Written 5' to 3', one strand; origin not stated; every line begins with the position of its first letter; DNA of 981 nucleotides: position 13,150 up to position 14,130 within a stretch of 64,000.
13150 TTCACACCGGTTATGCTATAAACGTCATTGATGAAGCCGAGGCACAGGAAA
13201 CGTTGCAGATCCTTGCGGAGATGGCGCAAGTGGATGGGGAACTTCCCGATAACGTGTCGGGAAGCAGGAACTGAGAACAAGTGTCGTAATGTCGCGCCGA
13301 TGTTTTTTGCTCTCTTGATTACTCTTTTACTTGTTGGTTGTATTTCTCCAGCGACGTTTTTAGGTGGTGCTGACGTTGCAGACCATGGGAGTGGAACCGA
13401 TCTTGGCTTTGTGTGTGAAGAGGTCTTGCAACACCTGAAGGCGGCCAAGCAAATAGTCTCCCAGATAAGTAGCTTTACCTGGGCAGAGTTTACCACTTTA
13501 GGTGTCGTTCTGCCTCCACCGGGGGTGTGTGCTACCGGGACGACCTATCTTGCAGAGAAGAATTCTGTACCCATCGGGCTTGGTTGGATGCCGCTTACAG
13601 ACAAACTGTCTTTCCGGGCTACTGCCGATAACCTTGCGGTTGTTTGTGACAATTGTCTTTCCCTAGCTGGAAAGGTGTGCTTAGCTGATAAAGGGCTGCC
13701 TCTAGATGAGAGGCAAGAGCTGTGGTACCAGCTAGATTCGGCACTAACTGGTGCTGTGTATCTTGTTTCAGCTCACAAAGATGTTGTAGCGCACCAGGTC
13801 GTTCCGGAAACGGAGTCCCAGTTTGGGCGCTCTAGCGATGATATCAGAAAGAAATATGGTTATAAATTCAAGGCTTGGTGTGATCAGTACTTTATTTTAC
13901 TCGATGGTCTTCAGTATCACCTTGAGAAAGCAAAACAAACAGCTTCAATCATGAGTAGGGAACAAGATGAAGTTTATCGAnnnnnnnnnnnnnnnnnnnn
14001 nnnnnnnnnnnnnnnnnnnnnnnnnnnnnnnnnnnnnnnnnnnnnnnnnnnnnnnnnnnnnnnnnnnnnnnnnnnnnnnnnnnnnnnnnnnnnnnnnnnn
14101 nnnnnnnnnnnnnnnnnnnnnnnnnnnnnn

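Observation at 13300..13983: Foreign cysteine-rich lipoprotein gene splitting the normally coupled hypC-hypD pair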

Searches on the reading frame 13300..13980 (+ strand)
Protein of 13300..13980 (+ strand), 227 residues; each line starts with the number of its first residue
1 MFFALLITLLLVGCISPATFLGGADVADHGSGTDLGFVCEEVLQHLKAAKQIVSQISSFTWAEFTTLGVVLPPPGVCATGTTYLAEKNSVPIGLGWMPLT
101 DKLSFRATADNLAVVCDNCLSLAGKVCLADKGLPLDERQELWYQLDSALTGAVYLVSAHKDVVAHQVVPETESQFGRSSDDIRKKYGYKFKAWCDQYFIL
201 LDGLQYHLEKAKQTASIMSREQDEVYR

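Call 4: search_protein_families(library=pfam, proteins=[window:13300-13980:+], max_evalue=1)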
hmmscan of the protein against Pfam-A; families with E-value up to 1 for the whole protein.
window:13300-13980:+ (227 aa): 2 families
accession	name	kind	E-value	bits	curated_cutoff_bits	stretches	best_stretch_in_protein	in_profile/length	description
PF04887.17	Pox_M2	-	0.12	12.3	25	1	114-208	96-192/196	Poxvirus M2 protein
PF01218.23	Coprogen_oxidas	-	0.13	11.4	31.8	1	179-200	148-169/295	Coproporphyrinogen III oxidase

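Call 5: find_homologous_proteins(query=window:13300-13980:+, max_evalue=0.001)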
Query window:13300-13980:+ (227 aa): 12 proteins with E <= 0.001 among 296 candidates.
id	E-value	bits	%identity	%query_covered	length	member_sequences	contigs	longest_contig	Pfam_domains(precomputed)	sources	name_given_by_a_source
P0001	1.1e-149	514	100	100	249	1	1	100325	-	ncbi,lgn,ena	-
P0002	2.9e-104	365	72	95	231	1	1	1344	-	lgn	-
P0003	5.8e-98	345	71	95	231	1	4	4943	-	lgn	-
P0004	4.1e-96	339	68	99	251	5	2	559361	-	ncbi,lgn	-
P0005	4.7e-93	329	70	92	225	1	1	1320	-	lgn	-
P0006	1.7e-91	324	68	89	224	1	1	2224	-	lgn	-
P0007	3.3e-89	316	64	99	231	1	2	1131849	-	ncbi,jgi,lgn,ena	-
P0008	8.0e-82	292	62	93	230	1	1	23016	-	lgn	-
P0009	5.0e-75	270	55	100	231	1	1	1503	-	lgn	-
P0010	9.0e-74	266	55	96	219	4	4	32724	-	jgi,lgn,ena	-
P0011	6.1e-66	240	54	96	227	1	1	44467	-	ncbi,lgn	-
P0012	6.0e-65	237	55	96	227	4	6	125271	-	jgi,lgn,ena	jgi:hypothetical protein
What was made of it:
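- Checked: There are 12 homologous protein clusters at 54-100% identity (call 5).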

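Call 6: search_protein_families(library=ncbifam, proteins=[window:13300-13980:+], max_evalue=10)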
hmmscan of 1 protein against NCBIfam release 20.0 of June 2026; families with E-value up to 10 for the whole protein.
window:13300-13980:+ (227 aa): 0 families

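Call 8: find_related_loci(query=A1, collection=genome_contigs, flank=6000)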
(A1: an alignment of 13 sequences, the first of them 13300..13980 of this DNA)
Query A1 (227 aa) in genome_contigs; peptide patterns used: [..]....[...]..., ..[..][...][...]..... (x = any residue, [..] = any of these).
23 stretches matched a pattern; 4 encode a relative of the query (tblastn E <= 1e-3); 4 distinct loci.
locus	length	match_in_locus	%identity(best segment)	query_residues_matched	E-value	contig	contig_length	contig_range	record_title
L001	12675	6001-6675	68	3-227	2e-103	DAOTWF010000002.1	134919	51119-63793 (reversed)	MAG TPA_asm: Dehalococcoidia bacterium isolate H12_119 k73_633500, whole genome shotgun sequence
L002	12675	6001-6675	64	3-227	2e-89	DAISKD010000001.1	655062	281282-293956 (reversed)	MAG TPA_asm: Chloroflexota bacterium isolate CTOTU21513 NODE_2_length_655062_cov_16.187441, whole genome shotgun sequenc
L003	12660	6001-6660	56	1-219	4e-75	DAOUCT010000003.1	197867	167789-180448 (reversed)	MAG TPA_asm: Dehalococcoidia bacterium isolate H85_861 38027, whole genome shotgun sequence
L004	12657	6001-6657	54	2-219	5e-74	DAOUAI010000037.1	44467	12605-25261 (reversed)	MAG TPA_asm: Dehalococcoidia bacterium isolate H62_637 k111_1562619, whole genome shotgun sequence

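Call 18: predict_structure(alignment_id=A1)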
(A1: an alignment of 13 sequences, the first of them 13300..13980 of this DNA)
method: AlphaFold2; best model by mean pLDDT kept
length: 227 residues; sequences in the alignment: 13
mean_pLDDT: 83.0   pTM: 0.76
mean pLDDT of the five models: 83.0, 82.4, 81.7, 81.6, 78.0
residues with pLDDT >= 90: 149; 70-90: 31; 50-70: 13; < 50: 34
segments of 3 or more residues with pLDDT < 50: 1-32
pLDDT, mean of each block of 10 residues (from residue 1): 45 33 30 69 97 96 95 74 93 93 93 97 85 81 95 98 97 96 97 97 98 89 55
secondary structure, 60 per line:
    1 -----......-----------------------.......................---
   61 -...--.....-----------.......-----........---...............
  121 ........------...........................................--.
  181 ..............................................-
elements in order: H6-11 H35-57 E67-71 E83-86 E95-98 H99-102 H106-128 H135-177 H180-226
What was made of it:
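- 13402..13977 (+): Folded domain (residues 35-226): four long helices (35-57, 106-128, 135-177, 180-226) forming a bundle. AF2 pLDDT mostly above 90 (call 18).
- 13474..13608 (+): Most conserved segment (residues 59-103): F59, W61, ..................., W96-P-L. It forms a three-strand beta cap at one end of the bundle. Strands 67-71, 83-86 and 95-98 (call 18).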

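Call 20: search_protein_representatives(alignment_id=A1)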
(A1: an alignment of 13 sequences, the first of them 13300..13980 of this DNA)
Query: 13 sequences, 231 profile positions. Proteins with E-value up to 0.001 (for the whole library): 27; up to 1e-10: 13; up to 1e-30: 4. The best 27 are listed.
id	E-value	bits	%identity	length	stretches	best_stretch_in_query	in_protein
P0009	1.0e-115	401.5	-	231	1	1-231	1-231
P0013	1.6e-75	270.0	-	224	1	4-224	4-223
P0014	5.8e-38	147.1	-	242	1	26-224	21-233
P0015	2.7e-36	141.6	-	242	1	32-224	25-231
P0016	8.6e-30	120.3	-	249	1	5-223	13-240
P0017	9.4e-28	113.7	-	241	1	5-225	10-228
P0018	1.3e-24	103.5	-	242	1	44-226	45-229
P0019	3.2e-23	98.9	-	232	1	44-226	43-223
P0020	2.8e-20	89.2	-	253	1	37-228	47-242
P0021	1.5e-18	83.6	-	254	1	42-225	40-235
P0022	1.0e-16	77.6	-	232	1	7-224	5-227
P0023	7.5e-16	74.7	-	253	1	8-222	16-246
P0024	2.0e-11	60.3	-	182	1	30-133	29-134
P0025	8.0e-10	55.0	-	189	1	44-225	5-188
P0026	4.3e-09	52.6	-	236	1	6-223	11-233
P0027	7.5e-08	48.6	-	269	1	60-223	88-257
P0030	3.5e-07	46.3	-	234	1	9-227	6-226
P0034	6.5e-05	38.9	-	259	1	45-224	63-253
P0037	2.6e-04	37.0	-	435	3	8-76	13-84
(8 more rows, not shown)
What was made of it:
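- There are 12 homologous clusters and 27 distant representatives (calls 5, 20).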

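Call 22: fold_search(model_id=the predicted structure, library=pdb)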
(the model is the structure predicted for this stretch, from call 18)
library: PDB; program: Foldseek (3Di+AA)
matches with E <= 10: 414; with E <= 0.001: 0
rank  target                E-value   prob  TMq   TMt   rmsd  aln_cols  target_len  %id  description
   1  5b2g_C                5.0e-02  0.82  0.33  0.24  10.2       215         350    9  Crystal structure of human claudin-4 in complex with C-terminal fragment of Clostridium perfringens enterotoxin (released 2016-10-05)
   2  8oyv_A                5.3e-02  0.96  0.36  0.43   9.9       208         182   11  De novo designed Claudin fold CLF_4 (released 2023-10-18)
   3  9e9e_A                8.0e-02  0.57  0.25  0.13  11.1       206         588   12  Structure of AMPA receptor GluA2 and auxiliary subunit TARP gamma-2 (LBD-TMD) in complex with anti-miR 17 oligonucleot (released 2026-02-11)
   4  9rn4_E                8.8e-02  0.94  0.36  0.44   9.8       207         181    9  GluA4 in complex with TARP-2, desensitized state, structure of TMD/LBD domains (released 2025-09-24)
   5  8oyv_B                9.8e-02  0.93  0.37  0.45  10.1       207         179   10  De novo designed Claudin fold CLF_4 (released 2023-10-18)
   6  6z0c_C                1.0e-01  0.72  0.30  0.34   9.2       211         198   13  Structure of in silico modelled artificial Maquette-3 protein (released 2021-03-17)
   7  6z0c_A                1.1e-01  0.69  0.30  0.34   9.2       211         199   13  Structure of in silico modelled artificial Maquette-3 protein (released 2021-03-17)
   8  9b5z_F                1.2e-01  0.99  0.47  0.53   8.0       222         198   10  GluA2 flip Q in complex with TARPgamma2 at pH8, consensus structure of LBD-TMD-TARPgamma2 (released 2024-07-31)
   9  5b2g_A                1.6e-01  0.84  0.36  0.26   9.7       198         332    6  Crystal structure of human claudin-4 in complex with C-terminal fragment of Clostridium perfringens enterotoxin (released 2016-10-05)
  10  4m35_A                1.9e-01  0.54  0.21  0.29  18.9       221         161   11  Crystal structure of gated-pore mutant H126/141D of second DNA-Binding protein under starvation from Mycobacterium sme (released 2014-03-05)
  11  6z0c_D                2.1e-01  0.77  0.37  0.40   7.5       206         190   14  Structure of in silico modelled artificial Maquette-3 protein (released 2021-03-17)
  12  8c1r_E                2.4e-01  0.90  0.40  0.49   9.6       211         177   11  Resting state homomeric GluA2 F231A mutant AMPA receptor in complex with TARP gamma-2 (released 2023-08-30)
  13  4m32_A                2.8e-01  0.63  0.24  0.34  17.7       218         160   12  Crystal structure of gated-pore mutant D138N of second DNA-Binding protein under starvation from Mycobacterium smegmat (released 2014-03-05)
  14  9e0h_A                3.1e-01  0.75  0.33  0.43   7.4       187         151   13  De novo calcium channel heptamer, CalC6_3 with DHR extensions. Off target multimerization state (released 2025-10-01)
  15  5vju                  3.3e-01  0.57  0.34  0.38   8.6       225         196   10  De Novo Photosynthetic Reaction Center Protein Variant Equipped with His-Tyr H-bond, Heme B, and Cd(II) ions (released 2018-04-25)
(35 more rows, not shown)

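Call 23: find_encoding_contigs(protein=P0014, flank=6000, max_places=4)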
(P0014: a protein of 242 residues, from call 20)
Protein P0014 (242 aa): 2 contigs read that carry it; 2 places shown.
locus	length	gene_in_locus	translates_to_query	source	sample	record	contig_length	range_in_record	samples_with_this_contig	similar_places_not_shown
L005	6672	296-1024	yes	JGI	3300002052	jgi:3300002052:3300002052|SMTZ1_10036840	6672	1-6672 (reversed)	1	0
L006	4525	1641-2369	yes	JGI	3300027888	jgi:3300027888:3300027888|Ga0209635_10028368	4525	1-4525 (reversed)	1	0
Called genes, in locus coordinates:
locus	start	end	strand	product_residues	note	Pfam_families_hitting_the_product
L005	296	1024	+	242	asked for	-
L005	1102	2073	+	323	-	PF00041:fn3, PF16656:Pur_ac_phosph_N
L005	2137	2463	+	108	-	-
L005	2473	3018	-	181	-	PF07694:5TM-5TMR_LYT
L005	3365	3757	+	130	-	-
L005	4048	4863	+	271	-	-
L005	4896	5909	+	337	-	PF07676:PD40 (faint)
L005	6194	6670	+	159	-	?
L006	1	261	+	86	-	?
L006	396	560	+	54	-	-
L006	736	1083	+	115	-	-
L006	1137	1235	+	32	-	-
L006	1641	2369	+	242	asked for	-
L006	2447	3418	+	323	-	PF00041:fn3, PF16656:Pur_ac_phosph_N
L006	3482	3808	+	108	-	-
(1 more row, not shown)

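Call 24: find_encoding_contigs(protein=P0013, flank=6000, max_places=4)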
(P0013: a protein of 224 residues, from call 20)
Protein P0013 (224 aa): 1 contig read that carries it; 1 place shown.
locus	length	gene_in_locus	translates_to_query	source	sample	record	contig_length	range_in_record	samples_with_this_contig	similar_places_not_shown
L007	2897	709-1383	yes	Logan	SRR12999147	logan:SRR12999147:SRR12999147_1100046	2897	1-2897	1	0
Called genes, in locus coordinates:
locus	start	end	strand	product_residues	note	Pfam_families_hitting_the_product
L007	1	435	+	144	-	?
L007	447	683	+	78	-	PF01455:HupF_HypC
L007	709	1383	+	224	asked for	-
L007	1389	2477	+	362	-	PF01924:HypD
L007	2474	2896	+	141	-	?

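Call 25: find_encoding_contigs(protein=P0016, flank=6000, max_places=3)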
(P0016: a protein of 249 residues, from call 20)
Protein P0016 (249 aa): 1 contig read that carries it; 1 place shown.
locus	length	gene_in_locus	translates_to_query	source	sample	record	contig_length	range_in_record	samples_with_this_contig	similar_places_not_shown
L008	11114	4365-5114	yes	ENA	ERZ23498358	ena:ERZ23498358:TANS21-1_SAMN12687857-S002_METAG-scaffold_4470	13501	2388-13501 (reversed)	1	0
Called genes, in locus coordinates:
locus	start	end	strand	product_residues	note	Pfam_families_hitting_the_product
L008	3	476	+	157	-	?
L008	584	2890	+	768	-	PF00708:Acylphosphatase, PF07503:zf-HYPF, PF01300:Sua5_yciO_yrdC, PF17788:HypF_C, PF00814:TsaD (faint), PF22521:HypF_C_2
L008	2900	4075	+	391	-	PF00266:Aminotran_5, PF01212:Beta_elim_lyase, PF01041:DegT_DnrJ_EryC1 (weak)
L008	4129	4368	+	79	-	PF01455:HupF_HypC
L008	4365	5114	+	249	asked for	-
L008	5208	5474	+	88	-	PF02604:PhdYeFM_antitox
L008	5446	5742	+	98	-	PF05016:ParE_toxin (weak)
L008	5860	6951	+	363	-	PF01924:HypD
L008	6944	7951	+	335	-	PF00586:AIRS, PF02769:AIRS_C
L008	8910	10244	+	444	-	PF01595:CNNM, PF00571:CBS (weak), PF03471:CorC_HlyC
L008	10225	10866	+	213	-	PF10105:DUF2344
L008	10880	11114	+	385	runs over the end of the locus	PF16491:Peptidase_M48_N, PF05569:Peptidase_M56 (faint), PF01435:Peptidase_M48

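Call 26: find_encoding_contigs(protein=P0017, flank=6000, max_places=3)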
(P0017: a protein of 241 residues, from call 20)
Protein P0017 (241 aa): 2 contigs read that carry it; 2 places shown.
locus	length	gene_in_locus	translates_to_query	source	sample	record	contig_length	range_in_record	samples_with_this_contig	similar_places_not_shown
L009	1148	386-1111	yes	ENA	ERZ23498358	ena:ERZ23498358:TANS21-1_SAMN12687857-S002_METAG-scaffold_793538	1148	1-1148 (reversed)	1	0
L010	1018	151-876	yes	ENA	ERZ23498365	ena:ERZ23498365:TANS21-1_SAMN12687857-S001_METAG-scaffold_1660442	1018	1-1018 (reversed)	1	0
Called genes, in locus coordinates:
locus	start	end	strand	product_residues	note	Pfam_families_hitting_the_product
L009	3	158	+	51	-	?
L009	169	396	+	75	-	PF01455:HupF_HypC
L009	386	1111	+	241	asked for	-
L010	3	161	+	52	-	?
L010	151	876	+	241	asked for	-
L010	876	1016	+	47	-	?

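Call 27: find_encoding_contigs(protein=P0020, flank=6000, max_places=3)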
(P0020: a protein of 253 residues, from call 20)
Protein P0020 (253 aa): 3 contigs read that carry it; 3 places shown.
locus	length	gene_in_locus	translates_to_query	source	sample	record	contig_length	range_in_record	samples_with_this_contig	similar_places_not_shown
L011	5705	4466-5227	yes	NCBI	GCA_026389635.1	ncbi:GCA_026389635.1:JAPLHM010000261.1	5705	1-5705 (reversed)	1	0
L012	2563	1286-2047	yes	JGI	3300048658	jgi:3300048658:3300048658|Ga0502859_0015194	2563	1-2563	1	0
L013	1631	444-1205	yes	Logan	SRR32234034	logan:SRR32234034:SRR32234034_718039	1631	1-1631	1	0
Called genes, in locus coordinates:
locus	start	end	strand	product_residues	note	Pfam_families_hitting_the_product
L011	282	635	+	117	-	PF05973:Gp49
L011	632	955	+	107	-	PF13560:HTH_31, PF01381:HTH_3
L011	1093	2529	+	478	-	PF06863:DUF1254, PF06742:DUF1214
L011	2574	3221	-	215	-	-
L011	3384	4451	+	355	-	PF00437:T2SSE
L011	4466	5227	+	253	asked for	-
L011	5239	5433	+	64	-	-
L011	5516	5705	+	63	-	?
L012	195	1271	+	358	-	PF00437:T2SSE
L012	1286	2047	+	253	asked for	-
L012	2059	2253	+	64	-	-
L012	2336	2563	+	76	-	?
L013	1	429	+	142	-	?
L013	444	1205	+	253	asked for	-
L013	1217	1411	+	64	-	-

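Call 28: find_encoding_contigs(protein=P0019, flank=6000, max_places=3)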
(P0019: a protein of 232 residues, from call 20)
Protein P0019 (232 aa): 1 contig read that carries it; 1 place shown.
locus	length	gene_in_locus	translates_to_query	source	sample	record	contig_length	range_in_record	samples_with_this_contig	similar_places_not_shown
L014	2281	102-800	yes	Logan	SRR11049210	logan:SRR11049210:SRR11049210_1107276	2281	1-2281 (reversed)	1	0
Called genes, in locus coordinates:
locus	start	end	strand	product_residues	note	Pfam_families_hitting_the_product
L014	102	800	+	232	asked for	-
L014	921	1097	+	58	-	-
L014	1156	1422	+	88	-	PF02604:PhdYeFM_antitox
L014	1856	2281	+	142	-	?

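Call 29: find_encoding_contigs(protein=P0021, flank=6000, max_places=3)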
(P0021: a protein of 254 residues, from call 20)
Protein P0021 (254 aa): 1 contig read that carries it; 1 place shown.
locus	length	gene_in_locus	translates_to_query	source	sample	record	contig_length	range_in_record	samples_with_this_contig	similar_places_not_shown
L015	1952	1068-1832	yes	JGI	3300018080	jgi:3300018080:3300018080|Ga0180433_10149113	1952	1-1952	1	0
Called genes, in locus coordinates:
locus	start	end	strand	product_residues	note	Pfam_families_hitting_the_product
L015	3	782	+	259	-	?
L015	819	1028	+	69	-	PF01455:HupF_HypC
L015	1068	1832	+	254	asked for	-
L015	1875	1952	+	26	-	?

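Call 30: find_encoding_contigs(protein=P0022, flank=6000, max_places=3)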
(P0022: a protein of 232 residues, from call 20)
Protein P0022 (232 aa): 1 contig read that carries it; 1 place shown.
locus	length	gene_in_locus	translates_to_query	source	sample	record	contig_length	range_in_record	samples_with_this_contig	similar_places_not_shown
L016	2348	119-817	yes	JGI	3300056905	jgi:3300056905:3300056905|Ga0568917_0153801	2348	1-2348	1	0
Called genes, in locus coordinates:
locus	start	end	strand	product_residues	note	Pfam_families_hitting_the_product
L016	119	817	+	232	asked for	-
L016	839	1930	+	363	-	PF01924:HypD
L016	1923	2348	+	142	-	?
